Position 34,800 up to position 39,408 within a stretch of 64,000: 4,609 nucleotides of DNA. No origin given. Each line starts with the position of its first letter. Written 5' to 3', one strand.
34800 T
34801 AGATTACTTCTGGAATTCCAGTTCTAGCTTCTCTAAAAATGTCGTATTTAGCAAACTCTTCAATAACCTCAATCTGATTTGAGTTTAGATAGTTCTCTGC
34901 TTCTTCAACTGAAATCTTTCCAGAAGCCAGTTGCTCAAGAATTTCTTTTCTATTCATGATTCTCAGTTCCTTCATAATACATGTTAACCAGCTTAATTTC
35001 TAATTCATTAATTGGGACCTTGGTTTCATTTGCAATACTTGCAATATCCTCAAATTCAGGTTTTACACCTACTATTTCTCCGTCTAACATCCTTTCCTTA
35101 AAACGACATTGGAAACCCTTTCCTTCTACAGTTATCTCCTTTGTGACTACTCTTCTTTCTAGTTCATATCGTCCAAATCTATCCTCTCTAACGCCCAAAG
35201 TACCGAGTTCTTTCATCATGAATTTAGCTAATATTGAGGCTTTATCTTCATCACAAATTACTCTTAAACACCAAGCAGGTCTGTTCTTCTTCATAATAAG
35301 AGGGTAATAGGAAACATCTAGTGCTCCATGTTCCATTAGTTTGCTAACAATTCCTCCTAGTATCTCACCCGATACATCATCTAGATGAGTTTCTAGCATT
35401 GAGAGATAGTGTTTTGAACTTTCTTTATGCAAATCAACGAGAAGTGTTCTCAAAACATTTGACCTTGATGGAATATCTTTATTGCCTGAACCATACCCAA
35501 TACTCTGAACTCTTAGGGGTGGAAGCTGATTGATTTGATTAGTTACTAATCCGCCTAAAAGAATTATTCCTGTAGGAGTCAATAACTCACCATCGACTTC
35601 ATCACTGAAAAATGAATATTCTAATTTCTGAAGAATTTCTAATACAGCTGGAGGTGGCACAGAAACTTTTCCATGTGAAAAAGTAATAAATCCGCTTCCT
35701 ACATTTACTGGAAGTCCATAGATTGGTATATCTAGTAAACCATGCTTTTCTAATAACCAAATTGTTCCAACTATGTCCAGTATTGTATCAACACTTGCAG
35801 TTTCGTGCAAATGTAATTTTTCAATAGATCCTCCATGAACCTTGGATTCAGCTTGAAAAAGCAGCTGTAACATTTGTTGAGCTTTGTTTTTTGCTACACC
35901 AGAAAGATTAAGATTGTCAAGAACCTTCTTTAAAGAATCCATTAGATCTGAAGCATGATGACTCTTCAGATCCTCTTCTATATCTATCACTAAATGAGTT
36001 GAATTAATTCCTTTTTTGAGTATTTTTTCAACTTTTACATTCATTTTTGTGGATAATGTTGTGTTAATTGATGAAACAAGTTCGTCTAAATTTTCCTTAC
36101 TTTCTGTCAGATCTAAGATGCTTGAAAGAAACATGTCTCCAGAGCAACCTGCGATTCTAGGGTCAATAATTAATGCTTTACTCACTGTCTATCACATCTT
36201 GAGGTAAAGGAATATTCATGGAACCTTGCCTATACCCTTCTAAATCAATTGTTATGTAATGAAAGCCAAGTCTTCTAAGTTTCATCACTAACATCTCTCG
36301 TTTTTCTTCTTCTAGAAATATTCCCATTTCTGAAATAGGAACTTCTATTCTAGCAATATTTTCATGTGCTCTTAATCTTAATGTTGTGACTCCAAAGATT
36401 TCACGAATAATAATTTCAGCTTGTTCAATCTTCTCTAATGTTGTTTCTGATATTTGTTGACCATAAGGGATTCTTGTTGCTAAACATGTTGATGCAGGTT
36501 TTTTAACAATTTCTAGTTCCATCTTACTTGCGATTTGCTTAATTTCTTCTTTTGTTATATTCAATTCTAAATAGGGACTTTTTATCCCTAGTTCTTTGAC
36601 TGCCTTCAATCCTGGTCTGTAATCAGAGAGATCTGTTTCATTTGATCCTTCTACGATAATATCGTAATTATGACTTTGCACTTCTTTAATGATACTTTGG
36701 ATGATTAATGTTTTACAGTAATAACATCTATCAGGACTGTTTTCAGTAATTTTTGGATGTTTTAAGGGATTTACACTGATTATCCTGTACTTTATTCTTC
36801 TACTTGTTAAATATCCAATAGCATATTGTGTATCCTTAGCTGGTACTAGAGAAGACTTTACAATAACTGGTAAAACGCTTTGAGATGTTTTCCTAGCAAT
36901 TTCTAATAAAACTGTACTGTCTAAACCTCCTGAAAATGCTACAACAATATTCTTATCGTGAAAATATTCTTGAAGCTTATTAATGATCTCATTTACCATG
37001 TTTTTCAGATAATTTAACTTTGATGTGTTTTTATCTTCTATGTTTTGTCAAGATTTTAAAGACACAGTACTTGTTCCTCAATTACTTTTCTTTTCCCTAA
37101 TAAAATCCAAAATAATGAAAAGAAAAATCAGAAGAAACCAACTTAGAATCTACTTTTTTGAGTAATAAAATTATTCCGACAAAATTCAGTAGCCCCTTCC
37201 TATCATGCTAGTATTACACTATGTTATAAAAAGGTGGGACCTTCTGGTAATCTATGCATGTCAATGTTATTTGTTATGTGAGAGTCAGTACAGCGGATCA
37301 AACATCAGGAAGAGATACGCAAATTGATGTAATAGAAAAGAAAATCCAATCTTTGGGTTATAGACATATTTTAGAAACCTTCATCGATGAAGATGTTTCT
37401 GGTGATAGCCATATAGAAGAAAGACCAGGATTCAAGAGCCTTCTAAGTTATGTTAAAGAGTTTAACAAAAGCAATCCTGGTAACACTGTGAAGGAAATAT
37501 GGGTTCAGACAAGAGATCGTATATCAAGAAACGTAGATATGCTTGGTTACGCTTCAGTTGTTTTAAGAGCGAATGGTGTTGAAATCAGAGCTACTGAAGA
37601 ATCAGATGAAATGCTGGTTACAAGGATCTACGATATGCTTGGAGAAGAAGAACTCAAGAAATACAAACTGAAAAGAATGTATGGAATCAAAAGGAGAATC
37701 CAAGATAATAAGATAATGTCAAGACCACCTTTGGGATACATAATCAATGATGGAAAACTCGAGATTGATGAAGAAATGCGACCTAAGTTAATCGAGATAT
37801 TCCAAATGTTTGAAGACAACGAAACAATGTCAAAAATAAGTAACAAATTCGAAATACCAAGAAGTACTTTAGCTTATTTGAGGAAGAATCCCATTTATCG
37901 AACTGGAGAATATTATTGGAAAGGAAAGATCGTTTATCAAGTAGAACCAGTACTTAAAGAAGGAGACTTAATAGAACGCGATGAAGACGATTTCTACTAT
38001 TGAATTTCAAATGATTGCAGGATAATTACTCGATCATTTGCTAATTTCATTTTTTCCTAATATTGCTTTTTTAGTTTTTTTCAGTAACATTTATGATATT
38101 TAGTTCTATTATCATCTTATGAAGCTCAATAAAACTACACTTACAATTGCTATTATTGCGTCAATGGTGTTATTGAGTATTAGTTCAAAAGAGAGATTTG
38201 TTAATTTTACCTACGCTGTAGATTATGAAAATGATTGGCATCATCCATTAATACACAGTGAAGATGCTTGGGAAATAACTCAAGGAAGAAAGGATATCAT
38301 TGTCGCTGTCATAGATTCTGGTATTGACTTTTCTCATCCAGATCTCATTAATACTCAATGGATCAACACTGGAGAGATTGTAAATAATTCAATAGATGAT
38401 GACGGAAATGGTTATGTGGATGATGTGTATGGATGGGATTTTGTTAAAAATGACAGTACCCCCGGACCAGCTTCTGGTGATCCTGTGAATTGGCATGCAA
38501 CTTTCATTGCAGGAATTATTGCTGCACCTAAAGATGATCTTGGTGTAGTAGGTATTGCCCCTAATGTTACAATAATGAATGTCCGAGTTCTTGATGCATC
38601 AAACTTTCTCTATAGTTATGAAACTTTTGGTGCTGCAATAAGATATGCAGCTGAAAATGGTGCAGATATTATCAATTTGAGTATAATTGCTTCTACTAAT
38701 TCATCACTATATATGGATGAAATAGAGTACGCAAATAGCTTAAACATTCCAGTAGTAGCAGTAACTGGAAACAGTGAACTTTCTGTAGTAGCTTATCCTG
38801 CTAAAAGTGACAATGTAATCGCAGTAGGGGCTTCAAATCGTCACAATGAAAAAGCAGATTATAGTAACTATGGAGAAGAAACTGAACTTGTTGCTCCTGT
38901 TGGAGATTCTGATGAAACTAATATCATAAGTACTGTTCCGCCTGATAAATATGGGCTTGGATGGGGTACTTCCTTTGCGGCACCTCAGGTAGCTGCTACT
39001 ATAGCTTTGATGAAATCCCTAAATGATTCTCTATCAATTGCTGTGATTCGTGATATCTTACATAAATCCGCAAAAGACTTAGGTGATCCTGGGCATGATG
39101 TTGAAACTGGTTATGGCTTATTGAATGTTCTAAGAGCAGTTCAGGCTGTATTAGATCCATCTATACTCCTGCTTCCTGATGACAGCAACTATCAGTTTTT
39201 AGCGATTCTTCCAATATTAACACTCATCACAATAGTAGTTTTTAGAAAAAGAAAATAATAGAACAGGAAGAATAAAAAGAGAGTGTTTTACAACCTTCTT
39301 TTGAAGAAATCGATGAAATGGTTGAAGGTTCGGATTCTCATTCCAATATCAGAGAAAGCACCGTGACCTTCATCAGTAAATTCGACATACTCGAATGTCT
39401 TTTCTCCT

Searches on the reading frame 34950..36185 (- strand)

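Call 48: search_protein_families(library=pfam, proteins=[window:34950-36185:-])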
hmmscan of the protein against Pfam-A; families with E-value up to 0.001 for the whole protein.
window:34950-36185:- (411 aa): 1 family
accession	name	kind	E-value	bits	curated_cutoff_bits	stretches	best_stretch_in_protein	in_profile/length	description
PF01969.22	Ni_insertion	-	4.8e-108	362.1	22.1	1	5-394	1-373/375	Nickel insertion protein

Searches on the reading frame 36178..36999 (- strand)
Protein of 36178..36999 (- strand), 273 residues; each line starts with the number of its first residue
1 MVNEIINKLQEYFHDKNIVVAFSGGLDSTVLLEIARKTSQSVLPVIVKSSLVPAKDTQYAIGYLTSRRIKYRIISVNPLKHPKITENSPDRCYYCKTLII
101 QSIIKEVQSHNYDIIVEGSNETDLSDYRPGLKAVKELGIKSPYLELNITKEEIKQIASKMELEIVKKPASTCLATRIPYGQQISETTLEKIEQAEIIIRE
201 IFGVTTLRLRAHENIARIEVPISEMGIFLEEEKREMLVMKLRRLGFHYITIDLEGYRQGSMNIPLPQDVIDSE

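Call 48: search_protein_families(library=pfam, proteins=[window:36178-36999:-])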
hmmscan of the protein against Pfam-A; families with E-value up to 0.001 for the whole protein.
window:36178-36999:- (273 aa): 5 families
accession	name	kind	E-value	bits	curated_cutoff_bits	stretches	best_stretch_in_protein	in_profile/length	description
PF03054.22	tRNA_Me_trans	-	3.6e-05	24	20.6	0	16-52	1-37/202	tRNA methyl transferase HUP domain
PF02540.23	NAD_synthase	-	3.6e-05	23.4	21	1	5-79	9-84/242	NAD synthase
PF06508.19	QueC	-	8.9e-05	22.5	22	0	18-80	2-64/210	Queuosine biosynthesis protein QueC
PF01171.26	ATP_bind_3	-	0.00021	21.5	27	0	18-41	2-25/182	PP-loop family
PF01507.26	PAPS_reduct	-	0.00023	21.7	22.5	1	17-119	1-108/175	Phosphoadenosine phosphosulfate reductase domain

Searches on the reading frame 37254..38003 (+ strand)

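Call 48: search_protein_families(library=pfam, proteins=[window:37254-38003:+])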
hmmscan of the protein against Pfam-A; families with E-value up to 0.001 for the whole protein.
window:37254-38003:+ (249 aa): 1 family
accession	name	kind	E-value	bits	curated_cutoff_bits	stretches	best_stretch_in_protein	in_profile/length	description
PF00239.26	Resolvase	-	4.2e-17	63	23.3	1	5-152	1-143/145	Resolvase, N terminal domain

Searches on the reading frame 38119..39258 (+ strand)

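Call 48: search_protein_families(library=pfam, proteins=[window:38119-39258:+])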
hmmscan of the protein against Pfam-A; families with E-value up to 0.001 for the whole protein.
window:38119-39258:+ (379 aa): 1 family
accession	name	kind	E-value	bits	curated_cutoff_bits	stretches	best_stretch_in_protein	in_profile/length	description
PF00082.27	Peptidase_S8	-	6.2e-48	164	21.8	1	58-333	2-288/288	Subtilase family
